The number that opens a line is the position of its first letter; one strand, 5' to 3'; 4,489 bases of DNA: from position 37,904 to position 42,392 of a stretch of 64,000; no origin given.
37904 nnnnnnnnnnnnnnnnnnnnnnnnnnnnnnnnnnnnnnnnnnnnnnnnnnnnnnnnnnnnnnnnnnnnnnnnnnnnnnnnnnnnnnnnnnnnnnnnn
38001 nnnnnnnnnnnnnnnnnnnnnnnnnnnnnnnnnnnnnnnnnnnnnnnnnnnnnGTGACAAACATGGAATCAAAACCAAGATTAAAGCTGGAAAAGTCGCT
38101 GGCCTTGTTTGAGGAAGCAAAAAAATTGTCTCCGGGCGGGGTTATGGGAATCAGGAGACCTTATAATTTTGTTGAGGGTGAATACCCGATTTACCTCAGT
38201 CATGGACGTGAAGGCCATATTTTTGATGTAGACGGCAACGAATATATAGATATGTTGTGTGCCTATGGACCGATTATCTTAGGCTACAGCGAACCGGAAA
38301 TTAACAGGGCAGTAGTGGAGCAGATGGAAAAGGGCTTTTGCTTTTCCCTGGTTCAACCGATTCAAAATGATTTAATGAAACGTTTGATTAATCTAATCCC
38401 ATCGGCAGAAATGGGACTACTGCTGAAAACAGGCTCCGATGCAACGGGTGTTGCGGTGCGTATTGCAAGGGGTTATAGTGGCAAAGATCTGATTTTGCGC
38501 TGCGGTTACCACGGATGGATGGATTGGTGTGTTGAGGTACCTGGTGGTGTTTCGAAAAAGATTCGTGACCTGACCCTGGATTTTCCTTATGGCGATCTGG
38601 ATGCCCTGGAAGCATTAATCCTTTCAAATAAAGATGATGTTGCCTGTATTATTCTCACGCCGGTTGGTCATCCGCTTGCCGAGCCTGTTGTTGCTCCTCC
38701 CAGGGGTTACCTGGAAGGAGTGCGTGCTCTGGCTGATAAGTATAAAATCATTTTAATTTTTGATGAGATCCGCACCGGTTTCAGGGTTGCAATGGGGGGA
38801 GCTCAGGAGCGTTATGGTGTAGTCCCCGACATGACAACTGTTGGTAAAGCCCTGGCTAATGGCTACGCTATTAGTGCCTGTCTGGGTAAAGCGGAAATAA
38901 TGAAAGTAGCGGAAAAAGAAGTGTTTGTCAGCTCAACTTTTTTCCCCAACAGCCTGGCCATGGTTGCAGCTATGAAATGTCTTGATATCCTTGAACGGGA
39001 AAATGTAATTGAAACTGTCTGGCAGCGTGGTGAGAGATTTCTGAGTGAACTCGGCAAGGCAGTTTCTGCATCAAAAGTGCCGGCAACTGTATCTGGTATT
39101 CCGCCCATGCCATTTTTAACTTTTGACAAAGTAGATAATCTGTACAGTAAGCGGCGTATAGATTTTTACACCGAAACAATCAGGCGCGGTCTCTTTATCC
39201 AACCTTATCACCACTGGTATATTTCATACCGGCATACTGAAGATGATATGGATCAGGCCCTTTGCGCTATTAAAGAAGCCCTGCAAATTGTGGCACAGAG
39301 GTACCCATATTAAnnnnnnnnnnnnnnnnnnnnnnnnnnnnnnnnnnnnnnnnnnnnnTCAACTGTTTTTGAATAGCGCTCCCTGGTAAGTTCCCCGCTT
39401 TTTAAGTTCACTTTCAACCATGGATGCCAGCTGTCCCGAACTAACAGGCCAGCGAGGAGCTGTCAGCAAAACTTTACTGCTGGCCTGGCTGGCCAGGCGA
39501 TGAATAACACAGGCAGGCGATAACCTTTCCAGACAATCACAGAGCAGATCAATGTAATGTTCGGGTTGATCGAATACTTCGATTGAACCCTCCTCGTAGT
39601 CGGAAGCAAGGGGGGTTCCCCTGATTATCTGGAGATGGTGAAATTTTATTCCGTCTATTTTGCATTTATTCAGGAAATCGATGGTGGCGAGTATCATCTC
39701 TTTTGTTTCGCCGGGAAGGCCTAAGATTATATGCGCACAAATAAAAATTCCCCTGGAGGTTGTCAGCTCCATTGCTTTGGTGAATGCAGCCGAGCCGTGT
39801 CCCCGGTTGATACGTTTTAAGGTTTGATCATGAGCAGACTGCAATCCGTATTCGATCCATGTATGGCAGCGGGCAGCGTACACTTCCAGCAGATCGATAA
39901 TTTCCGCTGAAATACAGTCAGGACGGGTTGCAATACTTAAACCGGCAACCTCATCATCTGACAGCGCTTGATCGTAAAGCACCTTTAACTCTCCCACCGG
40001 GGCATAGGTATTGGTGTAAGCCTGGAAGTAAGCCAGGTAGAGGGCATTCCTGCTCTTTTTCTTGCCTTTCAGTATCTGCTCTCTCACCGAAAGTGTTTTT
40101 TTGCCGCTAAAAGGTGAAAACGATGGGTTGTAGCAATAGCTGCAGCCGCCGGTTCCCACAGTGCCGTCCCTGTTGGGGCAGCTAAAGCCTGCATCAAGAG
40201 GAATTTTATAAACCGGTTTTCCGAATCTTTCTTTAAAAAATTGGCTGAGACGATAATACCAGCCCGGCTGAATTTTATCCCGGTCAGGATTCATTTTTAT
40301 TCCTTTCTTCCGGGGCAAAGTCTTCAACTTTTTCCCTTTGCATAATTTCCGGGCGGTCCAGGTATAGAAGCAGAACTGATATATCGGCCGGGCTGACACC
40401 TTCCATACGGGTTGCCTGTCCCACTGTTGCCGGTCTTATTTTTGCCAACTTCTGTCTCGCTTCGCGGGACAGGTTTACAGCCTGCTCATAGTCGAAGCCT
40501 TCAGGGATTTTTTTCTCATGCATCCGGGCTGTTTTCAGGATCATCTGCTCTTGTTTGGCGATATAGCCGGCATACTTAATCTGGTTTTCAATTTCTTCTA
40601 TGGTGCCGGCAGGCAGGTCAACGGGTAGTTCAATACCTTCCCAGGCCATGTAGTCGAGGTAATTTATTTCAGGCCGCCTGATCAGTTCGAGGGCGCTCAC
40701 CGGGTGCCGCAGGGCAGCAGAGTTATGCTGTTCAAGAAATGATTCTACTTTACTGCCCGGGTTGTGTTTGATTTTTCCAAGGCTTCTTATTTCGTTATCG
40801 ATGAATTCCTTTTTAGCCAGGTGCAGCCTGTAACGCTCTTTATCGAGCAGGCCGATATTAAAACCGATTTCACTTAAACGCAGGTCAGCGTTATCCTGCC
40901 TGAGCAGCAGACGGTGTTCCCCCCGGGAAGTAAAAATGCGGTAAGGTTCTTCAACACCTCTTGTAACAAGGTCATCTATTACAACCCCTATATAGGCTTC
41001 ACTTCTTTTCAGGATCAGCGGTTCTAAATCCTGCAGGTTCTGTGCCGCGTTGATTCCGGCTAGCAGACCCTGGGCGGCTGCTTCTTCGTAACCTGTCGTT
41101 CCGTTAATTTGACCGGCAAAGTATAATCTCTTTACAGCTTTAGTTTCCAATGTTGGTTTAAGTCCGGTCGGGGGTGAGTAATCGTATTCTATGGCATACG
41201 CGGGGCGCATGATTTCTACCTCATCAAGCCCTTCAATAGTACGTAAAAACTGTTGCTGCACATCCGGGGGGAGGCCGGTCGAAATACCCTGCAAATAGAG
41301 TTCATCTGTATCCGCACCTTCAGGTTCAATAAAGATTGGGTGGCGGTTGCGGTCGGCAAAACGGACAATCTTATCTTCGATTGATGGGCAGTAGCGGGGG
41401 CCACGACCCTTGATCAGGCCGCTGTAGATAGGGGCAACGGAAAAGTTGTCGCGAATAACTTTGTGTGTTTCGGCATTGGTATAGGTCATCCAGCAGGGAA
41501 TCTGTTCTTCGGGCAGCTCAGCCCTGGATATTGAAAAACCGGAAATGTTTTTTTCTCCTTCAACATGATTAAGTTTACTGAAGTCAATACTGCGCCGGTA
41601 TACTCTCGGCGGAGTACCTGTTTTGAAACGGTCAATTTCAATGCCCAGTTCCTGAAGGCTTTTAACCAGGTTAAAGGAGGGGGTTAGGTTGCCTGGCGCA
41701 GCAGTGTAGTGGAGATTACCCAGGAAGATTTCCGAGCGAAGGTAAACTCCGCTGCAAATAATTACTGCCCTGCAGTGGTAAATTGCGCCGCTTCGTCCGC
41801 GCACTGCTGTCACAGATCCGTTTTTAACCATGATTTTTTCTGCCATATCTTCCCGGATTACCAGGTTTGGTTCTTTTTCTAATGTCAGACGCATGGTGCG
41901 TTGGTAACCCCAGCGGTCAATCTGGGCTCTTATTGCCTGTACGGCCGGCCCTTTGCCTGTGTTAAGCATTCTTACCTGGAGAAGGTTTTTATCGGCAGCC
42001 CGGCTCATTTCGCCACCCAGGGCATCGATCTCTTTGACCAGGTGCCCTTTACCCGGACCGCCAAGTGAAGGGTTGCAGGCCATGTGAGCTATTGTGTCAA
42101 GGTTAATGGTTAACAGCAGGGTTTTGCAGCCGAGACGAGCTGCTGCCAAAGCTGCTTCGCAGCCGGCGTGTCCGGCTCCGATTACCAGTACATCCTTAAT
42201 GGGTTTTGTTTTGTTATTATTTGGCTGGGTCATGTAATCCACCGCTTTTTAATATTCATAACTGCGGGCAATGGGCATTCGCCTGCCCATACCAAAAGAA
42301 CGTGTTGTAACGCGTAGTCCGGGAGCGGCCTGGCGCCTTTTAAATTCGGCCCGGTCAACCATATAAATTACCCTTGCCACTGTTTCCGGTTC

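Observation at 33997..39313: Lysine-fermentation-like cluster (kdd, saccharopine-dehydrogenase-like, kal, kce) with a separately transcribed GSA-aminomutase-like PLP enzyme and no kamA/kamDE in the window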

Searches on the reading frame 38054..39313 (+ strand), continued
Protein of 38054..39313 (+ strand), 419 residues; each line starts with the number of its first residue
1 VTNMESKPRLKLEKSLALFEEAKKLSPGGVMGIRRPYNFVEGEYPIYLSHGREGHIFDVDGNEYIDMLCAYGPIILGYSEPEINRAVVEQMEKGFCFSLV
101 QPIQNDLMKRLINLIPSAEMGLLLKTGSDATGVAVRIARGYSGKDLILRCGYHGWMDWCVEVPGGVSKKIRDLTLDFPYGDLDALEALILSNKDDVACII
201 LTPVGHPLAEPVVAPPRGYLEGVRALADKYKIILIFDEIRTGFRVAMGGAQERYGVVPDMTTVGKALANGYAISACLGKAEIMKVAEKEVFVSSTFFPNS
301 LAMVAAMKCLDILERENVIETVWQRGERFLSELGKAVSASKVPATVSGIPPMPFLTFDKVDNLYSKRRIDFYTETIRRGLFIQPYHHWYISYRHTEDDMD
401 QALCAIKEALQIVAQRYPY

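Call 61: find_encoding_contigs(protein=P0236, flank=10000, max_places=1)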
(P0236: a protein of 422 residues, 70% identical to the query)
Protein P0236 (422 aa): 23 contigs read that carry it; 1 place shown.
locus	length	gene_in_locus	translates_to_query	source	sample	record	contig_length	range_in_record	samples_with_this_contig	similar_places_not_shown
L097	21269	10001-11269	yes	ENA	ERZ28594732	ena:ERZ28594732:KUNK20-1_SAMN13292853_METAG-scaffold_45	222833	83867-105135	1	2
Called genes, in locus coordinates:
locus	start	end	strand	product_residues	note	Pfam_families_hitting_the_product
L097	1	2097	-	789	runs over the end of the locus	PF00270:DEAD (faint), PF13307:Helicase_C_2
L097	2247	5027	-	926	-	-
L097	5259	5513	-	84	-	PF00312:Ribosomal_S15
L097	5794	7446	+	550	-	PF17391:Urocanase_N, PF01175:Urocanase, PF17392:Urocanase_C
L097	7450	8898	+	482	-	PF00083:Sugar_tr (weak), PF03137:OATP (faint), PF07690:MFS_1, PF12832:MFS_1_like (faint), PF00083:Sugar_tr (weak)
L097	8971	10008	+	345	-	PF26370:KDD_N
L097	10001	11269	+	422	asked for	PF00202:Aminotran_3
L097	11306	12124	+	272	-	PF05853:BKACE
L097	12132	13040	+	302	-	-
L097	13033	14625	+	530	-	PF00488:MutS_V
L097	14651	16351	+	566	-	PF01401:Peptidase_M2, PF01432:Peptidase_M3, PF02074:Peptidase_M32 (weak)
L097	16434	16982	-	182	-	-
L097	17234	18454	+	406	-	PF00962:A_deaminase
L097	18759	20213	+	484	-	PF22148:Fervidolysin_NPro-like (weak), PF00082:Peptidase_S8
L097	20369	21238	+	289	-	PF00459:Inositol_P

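Call 62: find_encoding_contigs(protein=P0163, flank=10000, max_places=1)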
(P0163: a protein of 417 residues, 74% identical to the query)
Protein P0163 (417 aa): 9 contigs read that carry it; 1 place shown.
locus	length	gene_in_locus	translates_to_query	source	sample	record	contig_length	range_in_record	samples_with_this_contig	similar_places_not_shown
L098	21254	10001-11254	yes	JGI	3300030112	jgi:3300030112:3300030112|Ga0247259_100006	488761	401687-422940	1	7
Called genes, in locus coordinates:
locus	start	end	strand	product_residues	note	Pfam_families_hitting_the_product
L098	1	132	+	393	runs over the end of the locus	PF00108:Thiolase_N, PF22691:Thiolase_C_1 (faint), PF00109:ketoacyl-synt (faint), PF02803:Thiolase_C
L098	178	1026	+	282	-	PF02737:3HCDH_N, PF00725:3HCDH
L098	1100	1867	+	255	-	PF00378:ECH_1, PF16113:ECH_2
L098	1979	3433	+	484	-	PF00989:PAS, PF08448:PAS_4, PF13426:PAS_9 (weak), PF00158:Sigma54_activat, PF14532:Sigma54_activ_2, PF25601:AAA_lid_14, PF02954:HTH_8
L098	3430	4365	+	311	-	PF03956:Lys_export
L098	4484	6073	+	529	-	PF03553:Na_H_antiporter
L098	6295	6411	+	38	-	-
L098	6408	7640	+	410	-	PF04055:Radical_SAM, PF12544:LAM_C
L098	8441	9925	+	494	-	PF06253:MTTB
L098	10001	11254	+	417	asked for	PF00202:Aminotran_3, PF00155:Aminotran_1_2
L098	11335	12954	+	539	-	PF07905:PucR, PF17853:GGDEF_2, PF13556:HTH_30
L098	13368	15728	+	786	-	PF20437:LonC_helical, PF13654:AAA_32, PF20436:LonB_AAA-LID, PF05362:Lon_C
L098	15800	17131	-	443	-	PF01590:GAF, PF06580:His_kinase, PF02518:HATPase_c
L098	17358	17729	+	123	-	PF01648:ACPS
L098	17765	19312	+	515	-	PF03853:YjeF_N, PF01256:Carb_kinase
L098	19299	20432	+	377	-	PF01168:Ala_racemase_N, PF00842:Ala_racemase_C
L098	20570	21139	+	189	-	-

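Call 72: list_cluster_members(proteins=[P0236, P0121, P0002, P0011, window:38063-39313:+, window:35228-36379:+, window:33997-35034:+, P0163, L097:5259-5513:-, L009:11176-12429:+])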
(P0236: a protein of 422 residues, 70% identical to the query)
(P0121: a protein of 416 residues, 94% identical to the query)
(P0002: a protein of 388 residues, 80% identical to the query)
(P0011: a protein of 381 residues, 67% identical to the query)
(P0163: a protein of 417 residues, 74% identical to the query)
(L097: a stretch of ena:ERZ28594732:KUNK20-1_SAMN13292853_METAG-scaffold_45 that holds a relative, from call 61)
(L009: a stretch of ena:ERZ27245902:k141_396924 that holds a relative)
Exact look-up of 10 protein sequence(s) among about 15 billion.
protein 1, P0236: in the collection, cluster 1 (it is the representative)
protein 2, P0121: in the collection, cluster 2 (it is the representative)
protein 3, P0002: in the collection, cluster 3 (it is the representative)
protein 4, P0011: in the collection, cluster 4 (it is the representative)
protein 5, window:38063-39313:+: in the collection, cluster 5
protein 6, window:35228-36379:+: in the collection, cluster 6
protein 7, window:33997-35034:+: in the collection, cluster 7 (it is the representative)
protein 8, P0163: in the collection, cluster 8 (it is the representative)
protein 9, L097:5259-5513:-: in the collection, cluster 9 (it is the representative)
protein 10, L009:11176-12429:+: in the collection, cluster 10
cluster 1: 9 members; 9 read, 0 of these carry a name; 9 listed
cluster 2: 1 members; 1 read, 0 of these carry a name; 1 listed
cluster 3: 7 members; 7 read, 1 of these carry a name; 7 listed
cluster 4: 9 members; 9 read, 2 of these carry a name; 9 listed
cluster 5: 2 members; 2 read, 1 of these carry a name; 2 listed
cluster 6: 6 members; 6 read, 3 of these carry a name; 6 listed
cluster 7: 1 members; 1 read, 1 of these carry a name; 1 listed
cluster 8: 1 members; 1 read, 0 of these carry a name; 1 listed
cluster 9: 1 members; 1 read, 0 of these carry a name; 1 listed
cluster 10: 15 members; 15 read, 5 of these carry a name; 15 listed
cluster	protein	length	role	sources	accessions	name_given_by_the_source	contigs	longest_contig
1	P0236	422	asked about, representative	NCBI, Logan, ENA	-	-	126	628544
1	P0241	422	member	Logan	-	-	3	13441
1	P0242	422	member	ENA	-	-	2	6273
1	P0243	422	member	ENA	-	-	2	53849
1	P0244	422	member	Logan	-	-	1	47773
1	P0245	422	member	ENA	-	-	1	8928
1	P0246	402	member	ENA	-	-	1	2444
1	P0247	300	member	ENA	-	-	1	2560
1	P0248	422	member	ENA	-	-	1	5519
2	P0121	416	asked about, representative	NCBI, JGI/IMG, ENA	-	-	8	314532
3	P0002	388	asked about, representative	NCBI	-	-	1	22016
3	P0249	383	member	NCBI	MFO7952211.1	MAG: saccharopine dehydrogenase NADP-binding domain-containing protein [Bacillota ...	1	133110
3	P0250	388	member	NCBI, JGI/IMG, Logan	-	-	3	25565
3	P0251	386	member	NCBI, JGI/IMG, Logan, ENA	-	-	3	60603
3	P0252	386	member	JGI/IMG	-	-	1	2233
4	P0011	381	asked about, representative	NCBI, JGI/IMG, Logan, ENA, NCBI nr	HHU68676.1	MAG TPA: NmrA family NAD(P)-binding protein [Thermoanaerobacterales bacterium] | NmrA family NAD(P)-binding protein [Thermoanaerobacterales bacterium]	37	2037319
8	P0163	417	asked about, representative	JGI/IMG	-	-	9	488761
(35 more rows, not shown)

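Call 80: search_protein_families(library=pfam, proteins=[L097:12132-13040:+, L013:5139-6158:+, L098:8441-9925:+, L098:4484-6073:+], max_evalue=0.001)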
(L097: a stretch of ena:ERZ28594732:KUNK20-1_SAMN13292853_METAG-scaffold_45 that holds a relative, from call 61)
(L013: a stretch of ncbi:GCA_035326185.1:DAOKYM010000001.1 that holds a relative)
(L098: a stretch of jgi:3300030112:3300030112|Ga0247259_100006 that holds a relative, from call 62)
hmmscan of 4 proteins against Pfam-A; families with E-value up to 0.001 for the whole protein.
L097:12132-13040:+ (302 aa): 0 families

L013:5139-6158:+ (339 aa): 0 families

L098:8441-9925:+ (494 aa): 1 family
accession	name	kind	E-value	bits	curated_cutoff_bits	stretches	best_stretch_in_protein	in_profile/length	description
PF06253.16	MTTB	-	1.5e-88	297.5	25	1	7-476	26-492/500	Trimethylamine methyltransferase (MTTB)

L098:4484-6073:+ (529 aa): 2 families
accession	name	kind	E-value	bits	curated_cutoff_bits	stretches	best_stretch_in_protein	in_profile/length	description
PF03553.21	Na_H_antiporter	-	3.4e-61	207.6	23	1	162-485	1-303/303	Na+/H+ antiporter family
PF03606.21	DcuC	-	0.00027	20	23.1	1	271-444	253-420/461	C4-dicarboxylate anaerobic carrier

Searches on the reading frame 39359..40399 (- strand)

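Call 3: search_protein_families(library=pfam, proteins=[window:39359-40399:-])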
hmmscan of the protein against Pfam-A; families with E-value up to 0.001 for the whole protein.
window:39359-40399:- (346 aa): 2 families
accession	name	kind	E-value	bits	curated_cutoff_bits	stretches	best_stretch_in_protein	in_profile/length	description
PF16199.10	Radical_SAM_C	-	2e-20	73.1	31.9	1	248-334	1-85/85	Radical_SAM C-terminal domain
PF04055.27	Radical_SAM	-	1.4e-17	64.8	29.5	1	84-243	9-166/166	Radical SAM superfamily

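Call 4: search_protein_families(library=ncbifam, proteins=[window:39359-40399:-])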
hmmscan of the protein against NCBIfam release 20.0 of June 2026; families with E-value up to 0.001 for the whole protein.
window:39359-40399:- (346 aa): 28 families (the best 25 are shown)
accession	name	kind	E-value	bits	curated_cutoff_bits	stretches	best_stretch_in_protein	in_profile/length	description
TIGR01212.1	TIGR01212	equivalog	2.4e-102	342.1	180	1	48-344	2-301/302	tRNA modification radical SAM protein MnmL/YtqA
TIGR04013.1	B12_SAM_MJ_1487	hypoth_equivalog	5.6e-18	64.9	251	1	158-266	247-355/382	TIGR04013 family B12-binding domain/radical SAM domain-containing protein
TIGR01211.1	ELP3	subfamily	1.3e-16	60.3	350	1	147-337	188-373/522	tRNA uridine(34) 5-carboxymethylaminomethyl modification radical SAM/GNAT enzyme Elp3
TIGR03994.1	rSAM_HemZ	equivalog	8e-12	45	321.4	1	157-289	179-309/401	coproporphyrinogen dehydrogenase HemZ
TIGR04479.1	bcpD_PhpK_rSAM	subfamily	2.1e-11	42.9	600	1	160-263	326-426/504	PhpK family radical SAM P-methyltransferase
TIGR04014.1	B12_SAM_MJ_0865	equivalog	4.4e-11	42.2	360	1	158-266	251-356/434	methyl-coenzyme M reductase glutamine C-methyltransferase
NF006064.0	PRK08207.2-2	equivalog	1.4e-10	40.7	504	1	158-268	243-350/465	coproporphyrinogen III oxidase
TIGR00089.1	TIGR00089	subfamily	4.1e-10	39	251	1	158-257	229-329/429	MiaB/RimO family radical SAM methylthiotransferase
NF006060.0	PRK08207.1-3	equivalog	4.2e-10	39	653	1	139-270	228-359/477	coproporphyrinogen III oxidase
NF006065.0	PRK08207.2-4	equivalog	5.7e-10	38.8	922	1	115-269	220-379/484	coproporphyrinogen III oxidase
TIGR01579.1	MiaB-like-C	equivalog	9.4e-10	38.3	357.05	1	160-252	231-324/416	tRNA (N(6)-L-threonylcarbamoyladenosine(37)-C(2))-methylthiotransferase MtaB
NF006066.0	PRK08207.2-5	equivalog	4.9e-09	35.3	1117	1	148-273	277-398/518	coproporphyrinogen III oxidase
TIGR04107.1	rSAM_HutW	equivalog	1e-08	34.5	400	1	182-283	155-257/419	heme anaerobic degradation radical SAM methyltransferase ChuW/HutW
TIGR04072.2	rSAM_ladder_B12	equivalog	1.2e-07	30.7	360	1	158-270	264-375/443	lipid biosynthesis B12-binding/radical SAM protein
TIGR03471.1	HpnJ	equivalog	2.7e-07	29.9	577.6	1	184-254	303-373/472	hopanoid biosynthesis associated radical SAM protein HpnJ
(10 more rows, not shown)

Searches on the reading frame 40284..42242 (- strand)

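Call 3: search_protein_families(library=pfam, proteins=[window:40284-42242:-])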
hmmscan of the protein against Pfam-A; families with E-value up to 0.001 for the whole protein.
window:40284-42242:- (652 aa): 8 families
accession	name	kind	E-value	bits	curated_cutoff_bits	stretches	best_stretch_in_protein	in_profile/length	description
PF01134.28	GIDA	-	1.2e-157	525.5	22.1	1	17-405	1-389/391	Glucose inhibited division protein A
PF13932.14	SAM_GIDA_C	-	6.7e-23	80.7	27.1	1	571-625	3-57/57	tRNA modifying enzyme MnmG/GidA C-terminal helical bundle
PF21680.2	GIDA_C_1st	-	1.1e-18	68.2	24.7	1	468-565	1-96/96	tRNA modifying enzyme MnmG/GidA C-terminal helical domain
PF07992.20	Pyr_redox_2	-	2.3e-06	27.7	26.1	1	16-165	1-108/291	Pyridine nucleotide-disulphide oxidoreductase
PF12831.13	FAD_oxidored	-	1e-05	25.5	27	1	17-44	1-28/416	FAD dependent oxidoreductase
PF01266.30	DAO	-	5.5e-05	23.3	27.9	0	17-44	1-28/353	FAD dependent oxidoreductase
PF00890.30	FAD_binding_2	-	0.00024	20.8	20.4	1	17-45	1-29/414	FAD binding domain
PF01262.27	AlaDh_PNT_C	-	0.00076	19.4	23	0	17-53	30-66/214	Alanine dehydrogenase/PNT, C-terminal domain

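Call 4: search_protein_families(library=ncbifam, proteins=[window:40284-42242:-])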
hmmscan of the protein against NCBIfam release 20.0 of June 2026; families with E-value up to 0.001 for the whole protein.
window:40284-42242:- (652 aa): 10 families
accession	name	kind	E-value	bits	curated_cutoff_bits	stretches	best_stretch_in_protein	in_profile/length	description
TIGR00136.1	mnmG_gidA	equivalog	7.5e-250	830.5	524.85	1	17-630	2-614/616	tRNA uridine-5-carboxymethylaminomethyl(34) synthesis enzyme MnmG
NF003739.0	PRK05335.1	equivalog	1.1e-22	80.4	262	2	317-422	278-383/441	methylenetetrahydrofolate--tRNA-(uracil(54)-C(5))-methyltransferase (FADH(2)-oxidizing) TrmFO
TIGR00137.1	gid_trmFO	equivalog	2.5e-16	59.5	428.65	1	316-428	274-386/433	FADH(2)-oxidizing methylenetetrahydrofolate--tRNA-(uracil(54)-C(5))-methyltransferase TrmFO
TIGR02032.1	GG-red-SF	subfamily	7.1e-06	25.9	158.8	1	17-166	2-147/297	geranylgeranyl reductase family protein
TIGR03140.1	AhpF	equivalog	2.9e-05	22.8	502.9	0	8-45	205-242/515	alkyl hydroperoxide reductase subunit F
TIGR01372.1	soxA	subfamily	5.6e-05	21.1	1164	1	12-44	165-197/996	sarcosine oxidase subunit alpha family protein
TIGR01292.1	TRX_reduct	equivalog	0.00019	20.3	343.45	0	17-45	2-30/300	thioredoxin-disulfide reductase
NF005691.0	PRK07494.1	equivalog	0.00054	18.6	459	0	12-47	5-40/404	UbiH/UbiF family hydroxylase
NF009477.0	PRK12843.1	equivalog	0.00067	18.2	758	0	11-44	12-45/578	FAD-dependent oxidoreductase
NF041160.1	DGGPL_Thplmales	equivalog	0.0008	18.4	780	0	17-56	5-44/396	digeranylgeranylglycerophospholipid reductase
